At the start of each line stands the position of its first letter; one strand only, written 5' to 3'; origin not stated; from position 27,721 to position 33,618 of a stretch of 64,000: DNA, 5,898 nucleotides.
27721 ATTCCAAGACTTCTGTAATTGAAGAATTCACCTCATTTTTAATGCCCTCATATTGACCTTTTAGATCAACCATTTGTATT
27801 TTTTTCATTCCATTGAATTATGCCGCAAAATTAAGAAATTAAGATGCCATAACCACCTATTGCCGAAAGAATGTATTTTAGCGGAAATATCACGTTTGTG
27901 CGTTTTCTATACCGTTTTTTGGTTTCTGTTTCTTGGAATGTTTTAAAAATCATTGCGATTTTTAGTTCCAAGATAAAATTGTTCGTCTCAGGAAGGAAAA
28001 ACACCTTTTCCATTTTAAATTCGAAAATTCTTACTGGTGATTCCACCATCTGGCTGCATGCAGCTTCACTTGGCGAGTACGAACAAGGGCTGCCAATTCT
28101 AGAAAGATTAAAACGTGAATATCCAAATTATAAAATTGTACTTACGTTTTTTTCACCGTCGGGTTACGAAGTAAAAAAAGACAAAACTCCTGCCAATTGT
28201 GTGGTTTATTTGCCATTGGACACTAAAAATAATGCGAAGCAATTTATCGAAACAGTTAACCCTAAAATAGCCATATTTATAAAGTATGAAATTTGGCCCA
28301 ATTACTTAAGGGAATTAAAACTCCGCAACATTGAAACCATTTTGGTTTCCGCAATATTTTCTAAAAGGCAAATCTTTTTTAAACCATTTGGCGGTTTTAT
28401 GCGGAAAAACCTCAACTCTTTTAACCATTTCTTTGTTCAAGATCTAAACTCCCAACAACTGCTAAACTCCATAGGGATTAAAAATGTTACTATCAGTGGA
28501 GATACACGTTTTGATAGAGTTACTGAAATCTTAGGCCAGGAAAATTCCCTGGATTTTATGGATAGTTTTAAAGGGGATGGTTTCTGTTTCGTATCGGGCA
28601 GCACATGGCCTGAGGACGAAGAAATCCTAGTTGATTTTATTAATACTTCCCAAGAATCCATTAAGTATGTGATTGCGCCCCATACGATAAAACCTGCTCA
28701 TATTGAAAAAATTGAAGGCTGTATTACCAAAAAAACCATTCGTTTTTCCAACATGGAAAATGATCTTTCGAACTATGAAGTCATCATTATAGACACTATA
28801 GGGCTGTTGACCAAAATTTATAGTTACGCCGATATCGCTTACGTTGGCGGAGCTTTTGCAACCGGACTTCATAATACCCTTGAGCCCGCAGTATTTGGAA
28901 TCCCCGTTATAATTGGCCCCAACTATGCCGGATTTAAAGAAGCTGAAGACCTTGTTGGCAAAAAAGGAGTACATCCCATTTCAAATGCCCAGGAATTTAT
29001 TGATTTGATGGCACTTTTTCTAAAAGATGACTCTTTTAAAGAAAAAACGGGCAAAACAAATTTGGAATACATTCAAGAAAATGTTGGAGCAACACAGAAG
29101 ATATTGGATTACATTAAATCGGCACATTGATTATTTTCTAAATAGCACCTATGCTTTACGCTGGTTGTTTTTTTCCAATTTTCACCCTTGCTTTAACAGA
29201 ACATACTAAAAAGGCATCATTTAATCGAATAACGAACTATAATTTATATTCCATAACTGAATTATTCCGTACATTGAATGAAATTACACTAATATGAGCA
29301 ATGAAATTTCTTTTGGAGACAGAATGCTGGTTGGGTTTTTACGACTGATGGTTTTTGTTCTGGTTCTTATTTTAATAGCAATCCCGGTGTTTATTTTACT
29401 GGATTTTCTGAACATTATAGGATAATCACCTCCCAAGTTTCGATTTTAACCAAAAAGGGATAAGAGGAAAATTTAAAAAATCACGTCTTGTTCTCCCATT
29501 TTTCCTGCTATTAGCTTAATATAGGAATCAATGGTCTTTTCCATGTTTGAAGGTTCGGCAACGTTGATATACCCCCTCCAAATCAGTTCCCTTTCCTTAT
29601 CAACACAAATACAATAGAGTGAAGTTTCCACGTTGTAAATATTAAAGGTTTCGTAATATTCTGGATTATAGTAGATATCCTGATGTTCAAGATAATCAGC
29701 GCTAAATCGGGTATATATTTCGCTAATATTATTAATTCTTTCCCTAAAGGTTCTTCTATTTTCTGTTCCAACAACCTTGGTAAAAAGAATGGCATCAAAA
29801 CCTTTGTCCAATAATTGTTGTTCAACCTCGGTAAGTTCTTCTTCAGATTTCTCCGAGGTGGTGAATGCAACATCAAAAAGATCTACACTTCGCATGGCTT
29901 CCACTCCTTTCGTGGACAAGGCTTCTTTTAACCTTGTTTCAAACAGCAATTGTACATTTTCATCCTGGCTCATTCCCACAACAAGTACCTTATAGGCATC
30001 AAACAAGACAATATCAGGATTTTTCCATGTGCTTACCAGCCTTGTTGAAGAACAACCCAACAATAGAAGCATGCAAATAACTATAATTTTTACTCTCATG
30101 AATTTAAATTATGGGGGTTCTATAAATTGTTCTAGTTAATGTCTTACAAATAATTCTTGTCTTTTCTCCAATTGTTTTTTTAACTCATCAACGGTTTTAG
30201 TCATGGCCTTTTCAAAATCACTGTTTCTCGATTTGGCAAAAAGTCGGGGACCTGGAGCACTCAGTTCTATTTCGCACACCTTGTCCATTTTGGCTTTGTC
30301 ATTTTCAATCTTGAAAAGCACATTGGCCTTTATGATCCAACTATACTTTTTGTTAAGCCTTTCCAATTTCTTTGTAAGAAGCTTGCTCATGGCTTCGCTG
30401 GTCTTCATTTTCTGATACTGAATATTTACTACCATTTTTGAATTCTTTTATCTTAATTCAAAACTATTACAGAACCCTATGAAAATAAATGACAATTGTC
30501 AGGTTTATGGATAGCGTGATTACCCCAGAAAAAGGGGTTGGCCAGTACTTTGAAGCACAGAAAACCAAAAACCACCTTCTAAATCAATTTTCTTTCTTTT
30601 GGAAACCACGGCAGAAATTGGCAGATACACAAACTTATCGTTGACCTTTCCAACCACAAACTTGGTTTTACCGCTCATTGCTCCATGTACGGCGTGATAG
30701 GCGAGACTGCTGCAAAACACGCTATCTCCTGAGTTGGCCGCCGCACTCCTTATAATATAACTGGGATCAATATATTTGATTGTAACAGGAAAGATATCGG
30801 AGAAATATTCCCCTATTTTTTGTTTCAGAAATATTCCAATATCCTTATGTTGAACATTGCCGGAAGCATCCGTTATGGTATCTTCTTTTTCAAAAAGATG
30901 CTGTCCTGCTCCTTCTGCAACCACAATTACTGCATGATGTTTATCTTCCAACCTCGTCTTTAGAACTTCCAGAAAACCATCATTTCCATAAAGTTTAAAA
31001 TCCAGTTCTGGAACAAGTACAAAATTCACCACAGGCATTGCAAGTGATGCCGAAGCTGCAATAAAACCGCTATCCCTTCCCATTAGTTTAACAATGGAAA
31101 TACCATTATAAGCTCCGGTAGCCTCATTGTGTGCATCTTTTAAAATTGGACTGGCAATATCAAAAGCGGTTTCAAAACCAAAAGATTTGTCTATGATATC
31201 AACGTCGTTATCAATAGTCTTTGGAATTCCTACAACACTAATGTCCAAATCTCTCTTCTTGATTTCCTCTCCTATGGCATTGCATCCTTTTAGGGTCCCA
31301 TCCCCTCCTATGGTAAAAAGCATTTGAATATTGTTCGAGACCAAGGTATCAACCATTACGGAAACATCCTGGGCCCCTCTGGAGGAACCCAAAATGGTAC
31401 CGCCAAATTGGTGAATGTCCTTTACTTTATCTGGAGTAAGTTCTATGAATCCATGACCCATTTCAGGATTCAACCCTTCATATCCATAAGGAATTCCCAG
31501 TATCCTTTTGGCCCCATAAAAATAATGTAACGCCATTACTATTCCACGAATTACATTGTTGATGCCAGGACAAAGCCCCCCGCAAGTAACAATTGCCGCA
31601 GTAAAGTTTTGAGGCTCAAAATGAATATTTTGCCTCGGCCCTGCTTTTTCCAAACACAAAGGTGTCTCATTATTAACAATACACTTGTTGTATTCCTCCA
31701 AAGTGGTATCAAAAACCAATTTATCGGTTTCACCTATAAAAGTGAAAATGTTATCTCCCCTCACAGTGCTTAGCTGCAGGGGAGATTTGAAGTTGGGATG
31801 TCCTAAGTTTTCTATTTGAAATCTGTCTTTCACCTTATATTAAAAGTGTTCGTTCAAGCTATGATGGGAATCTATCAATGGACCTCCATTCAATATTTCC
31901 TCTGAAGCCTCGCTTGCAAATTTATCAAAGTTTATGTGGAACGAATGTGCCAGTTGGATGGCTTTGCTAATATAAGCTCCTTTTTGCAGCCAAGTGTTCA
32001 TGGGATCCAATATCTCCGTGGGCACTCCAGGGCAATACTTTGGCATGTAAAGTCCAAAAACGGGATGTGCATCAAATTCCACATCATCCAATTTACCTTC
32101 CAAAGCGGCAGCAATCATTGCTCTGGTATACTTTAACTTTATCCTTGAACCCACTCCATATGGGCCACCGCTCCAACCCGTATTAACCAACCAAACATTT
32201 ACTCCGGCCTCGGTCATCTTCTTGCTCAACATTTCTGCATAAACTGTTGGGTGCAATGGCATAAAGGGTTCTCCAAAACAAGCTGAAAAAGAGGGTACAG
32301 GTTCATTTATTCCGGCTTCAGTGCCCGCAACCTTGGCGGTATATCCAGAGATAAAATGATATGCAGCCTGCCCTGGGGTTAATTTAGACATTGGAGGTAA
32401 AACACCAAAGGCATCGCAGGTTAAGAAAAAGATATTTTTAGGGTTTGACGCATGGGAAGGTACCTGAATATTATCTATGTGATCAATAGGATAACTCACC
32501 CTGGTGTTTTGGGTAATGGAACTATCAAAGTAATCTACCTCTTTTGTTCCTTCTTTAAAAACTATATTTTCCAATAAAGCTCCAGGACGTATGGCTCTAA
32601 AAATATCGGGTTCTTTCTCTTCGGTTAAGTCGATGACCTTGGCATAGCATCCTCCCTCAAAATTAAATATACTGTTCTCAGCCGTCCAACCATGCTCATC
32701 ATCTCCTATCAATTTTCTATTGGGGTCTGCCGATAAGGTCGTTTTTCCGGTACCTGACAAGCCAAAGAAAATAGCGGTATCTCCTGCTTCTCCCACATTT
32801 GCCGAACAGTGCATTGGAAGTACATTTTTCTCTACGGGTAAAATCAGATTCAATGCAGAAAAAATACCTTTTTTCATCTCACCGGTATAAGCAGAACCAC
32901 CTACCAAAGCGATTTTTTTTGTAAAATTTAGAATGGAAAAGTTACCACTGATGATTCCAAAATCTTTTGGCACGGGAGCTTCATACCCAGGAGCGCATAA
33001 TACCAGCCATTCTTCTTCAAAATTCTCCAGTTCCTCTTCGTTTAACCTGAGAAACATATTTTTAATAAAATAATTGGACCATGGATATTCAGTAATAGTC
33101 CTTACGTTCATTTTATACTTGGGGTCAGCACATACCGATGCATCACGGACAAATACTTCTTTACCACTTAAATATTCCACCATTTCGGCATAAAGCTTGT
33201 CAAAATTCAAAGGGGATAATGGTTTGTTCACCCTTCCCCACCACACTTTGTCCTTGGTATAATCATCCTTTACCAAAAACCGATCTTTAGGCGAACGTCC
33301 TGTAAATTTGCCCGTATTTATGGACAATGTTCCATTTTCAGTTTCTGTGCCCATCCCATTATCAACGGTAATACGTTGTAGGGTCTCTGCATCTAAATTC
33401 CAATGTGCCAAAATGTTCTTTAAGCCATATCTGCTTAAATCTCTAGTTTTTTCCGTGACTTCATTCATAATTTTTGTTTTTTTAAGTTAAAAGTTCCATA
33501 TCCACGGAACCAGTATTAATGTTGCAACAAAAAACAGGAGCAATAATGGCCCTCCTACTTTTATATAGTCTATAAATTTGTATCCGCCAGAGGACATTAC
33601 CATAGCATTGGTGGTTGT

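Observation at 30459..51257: Oriented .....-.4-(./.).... box at fixed distance from -7 elements at seven promoters: a candidate Crp/Fnr regulon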

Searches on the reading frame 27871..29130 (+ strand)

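Call 36: search_protein_families(library=pfam, proteins=[window:27871-29130:+])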
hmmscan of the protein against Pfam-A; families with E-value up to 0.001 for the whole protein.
window:27871-29130:+ (419 aa): 1 family
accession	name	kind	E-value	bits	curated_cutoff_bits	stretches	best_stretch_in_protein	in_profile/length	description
PF04413.22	Glycos_transf_N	-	4.4e-47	160.4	23.9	1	57-216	16-179/179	3-Deoxy-D-manno-octulosonic-acid transferase (kdotransferase)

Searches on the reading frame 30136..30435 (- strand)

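Call 6: search_protein_families(library=pfam, proteins=[window:30136-30435:-])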
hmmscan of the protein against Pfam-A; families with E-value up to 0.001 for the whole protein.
window:30136-30435:- (99 aa): 1 family
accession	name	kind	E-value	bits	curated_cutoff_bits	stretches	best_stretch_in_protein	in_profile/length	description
PF02482.25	Ribosomal_S30AE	-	1.9e-16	61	23.7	1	3-94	1-85/88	Sigma 54 modulation protein / S30EA ribosomal protein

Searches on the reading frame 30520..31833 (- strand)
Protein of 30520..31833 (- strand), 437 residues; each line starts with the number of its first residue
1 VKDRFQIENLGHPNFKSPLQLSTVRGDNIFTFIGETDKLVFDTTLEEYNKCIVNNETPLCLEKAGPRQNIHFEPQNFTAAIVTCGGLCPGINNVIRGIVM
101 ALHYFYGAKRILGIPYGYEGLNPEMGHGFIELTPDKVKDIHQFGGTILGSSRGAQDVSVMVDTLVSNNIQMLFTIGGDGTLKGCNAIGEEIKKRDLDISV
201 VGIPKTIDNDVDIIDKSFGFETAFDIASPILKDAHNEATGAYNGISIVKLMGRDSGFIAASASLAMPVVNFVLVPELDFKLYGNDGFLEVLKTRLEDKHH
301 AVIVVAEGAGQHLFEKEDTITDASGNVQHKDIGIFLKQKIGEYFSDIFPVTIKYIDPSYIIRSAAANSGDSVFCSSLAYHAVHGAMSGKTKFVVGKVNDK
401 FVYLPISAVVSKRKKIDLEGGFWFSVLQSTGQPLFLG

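Call 6: search_protein_families(library=pfam, proteins=[window:30520-31833:-])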
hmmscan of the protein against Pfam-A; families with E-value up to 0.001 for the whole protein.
window:30520-31833:- (437 aa): 1 family
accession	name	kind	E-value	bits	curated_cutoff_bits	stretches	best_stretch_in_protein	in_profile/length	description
PF00365.25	PFK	-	2e-57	195.1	30.9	1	79-383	2-275/277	Phosphofructokinase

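Call 56: search_protein_families(library=ncbifam, proteins=[window:30520-31833:-], max_evalue=0.00001)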
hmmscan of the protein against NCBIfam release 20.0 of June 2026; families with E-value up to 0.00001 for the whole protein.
window:30520-31833:- (437 aa): 11 families
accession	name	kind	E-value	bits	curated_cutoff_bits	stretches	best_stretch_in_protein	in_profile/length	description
NF005301.0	PRK06830.1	equivalog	9.2e-195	647.3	400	1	3-434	9-440/445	ATP-dependent 6-phosphofructokinase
NF002872.1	PRK03202.1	subfamily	1.6e-54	185.1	253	1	80-419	4-313/323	ATP-dependent 6-phosphofructokinase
TIGR02483.1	PFK_mixed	subfamily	1.6e-49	168.8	430.55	1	80-409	3-324/325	phosphofructokinase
NF010674.0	PRK14071.1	equivalog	2.9e-41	141.6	544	1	80-421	8-346/360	ATP-dependent 6-phosphofructokinase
NF041103.1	PFKA_PPi_Ttgales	equivalog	3.4e-40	138.3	550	1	80-413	2-350/407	diphosphate--fructose-6-phosphate 1-phosphotransferase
NF010675.0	PRK14072.1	subfamily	1.3e-37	129.6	273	1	79-395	6-334/416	diphosphate--fructose-6-phosphate 1-phosphotransferase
TIGR02482.1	PFKA_ATP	equivalog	4.7e-35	121.1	371.35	1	80-325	3-240/301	6-phosphofructokinase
NF005121.0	PRK06555.1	equivalog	7.7e-31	107.2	395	1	79-433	6-399/404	pyrophosphate--fructose-6-phosphate 1-phosphotransferase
NF005482.0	PRK07085.1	subfamily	4.6e-26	91.4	446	1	75-328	72-334/558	diphosphate--fructose-6-phosphate 1-phosphotransferase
TIGR02477.1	PFKA_PPi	equivalog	6.1e-26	91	587.95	1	72-343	63-347/539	diphosphate--fructose-6-phosphate 1-phosphotransferase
TIGR02478.1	6PF1K_euk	equivalog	3e-24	85.2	708.4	1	80-309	393-621/744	6-phosphofructokinase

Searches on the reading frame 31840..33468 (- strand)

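Call 6: search_protein_families(library=pfam, proteins=[window:31840-33468:-])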
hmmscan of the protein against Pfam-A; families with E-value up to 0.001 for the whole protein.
window:31840-33468:- (542 aa): 1 family
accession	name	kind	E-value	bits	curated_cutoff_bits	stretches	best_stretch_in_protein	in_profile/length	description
PF01293.25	PEPCK_ATP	-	1.7e-213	709.9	26.5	1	22-485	4-465/465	Phosphoenolpyruvate carboxykinase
